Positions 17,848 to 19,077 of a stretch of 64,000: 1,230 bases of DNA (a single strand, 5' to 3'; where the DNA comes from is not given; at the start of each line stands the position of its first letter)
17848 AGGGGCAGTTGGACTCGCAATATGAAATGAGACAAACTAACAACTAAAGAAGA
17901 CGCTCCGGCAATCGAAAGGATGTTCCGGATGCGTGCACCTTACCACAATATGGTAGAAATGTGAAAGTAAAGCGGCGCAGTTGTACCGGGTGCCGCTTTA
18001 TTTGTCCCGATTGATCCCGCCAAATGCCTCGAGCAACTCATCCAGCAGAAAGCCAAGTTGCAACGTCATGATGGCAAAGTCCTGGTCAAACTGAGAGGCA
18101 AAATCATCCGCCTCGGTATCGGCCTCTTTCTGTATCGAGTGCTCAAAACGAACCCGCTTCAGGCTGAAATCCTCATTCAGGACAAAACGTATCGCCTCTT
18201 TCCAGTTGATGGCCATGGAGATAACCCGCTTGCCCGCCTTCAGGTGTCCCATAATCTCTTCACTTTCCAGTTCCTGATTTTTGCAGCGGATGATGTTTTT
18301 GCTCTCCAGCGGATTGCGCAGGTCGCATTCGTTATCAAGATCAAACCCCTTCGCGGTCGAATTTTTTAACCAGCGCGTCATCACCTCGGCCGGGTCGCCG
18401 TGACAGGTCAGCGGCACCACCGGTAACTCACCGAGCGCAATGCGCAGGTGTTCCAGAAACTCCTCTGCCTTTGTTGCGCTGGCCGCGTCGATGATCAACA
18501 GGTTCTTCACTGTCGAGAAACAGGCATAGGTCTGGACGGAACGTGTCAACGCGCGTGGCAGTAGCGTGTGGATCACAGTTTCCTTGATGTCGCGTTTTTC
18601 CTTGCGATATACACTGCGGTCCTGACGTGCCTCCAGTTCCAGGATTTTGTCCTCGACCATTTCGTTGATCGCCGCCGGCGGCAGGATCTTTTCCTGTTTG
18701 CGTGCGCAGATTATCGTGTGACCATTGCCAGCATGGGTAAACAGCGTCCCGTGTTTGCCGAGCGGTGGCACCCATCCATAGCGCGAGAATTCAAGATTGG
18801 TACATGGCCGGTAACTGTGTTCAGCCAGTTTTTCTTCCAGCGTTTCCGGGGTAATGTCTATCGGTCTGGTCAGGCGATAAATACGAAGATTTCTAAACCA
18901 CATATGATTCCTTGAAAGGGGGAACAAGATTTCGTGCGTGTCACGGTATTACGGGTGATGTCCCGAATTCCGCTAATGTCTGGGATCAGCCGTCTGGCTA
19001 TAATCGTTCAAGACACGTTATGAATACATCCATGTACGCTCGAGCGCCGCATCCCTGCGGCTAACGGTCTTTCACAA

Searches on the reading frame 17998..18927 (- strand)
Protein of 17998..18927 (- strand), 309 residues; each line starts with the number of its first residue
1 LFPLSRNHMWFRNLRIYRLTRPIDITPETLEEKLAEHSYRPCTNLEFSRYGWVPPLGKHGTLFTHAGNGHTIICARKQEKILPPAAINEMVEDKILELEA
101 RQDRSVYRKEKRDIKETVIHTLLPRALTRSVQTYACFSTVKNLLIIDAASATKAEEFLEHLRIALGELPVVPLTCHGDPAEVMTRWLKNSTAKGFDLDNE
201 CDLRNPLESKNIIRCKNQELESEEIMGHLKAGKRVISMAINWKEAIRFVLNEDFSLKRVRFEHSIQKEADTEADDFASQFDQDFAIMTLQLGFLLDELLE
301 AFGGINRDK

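Call 34: search_protein_families(library=pfam, proteins=[window:17998-18927:-], max_evalue=0.00001)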
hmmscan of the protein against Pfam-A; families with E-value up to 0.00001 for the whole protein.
window:17998-18927:- (309 aa): 1 family
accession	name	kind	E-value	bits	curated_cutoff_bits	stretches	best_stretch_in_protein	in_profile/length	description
PF04381.17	RdgC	-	1.6e-106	356.4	25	1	9-304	1-297/298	Putative exonuclease, RdgC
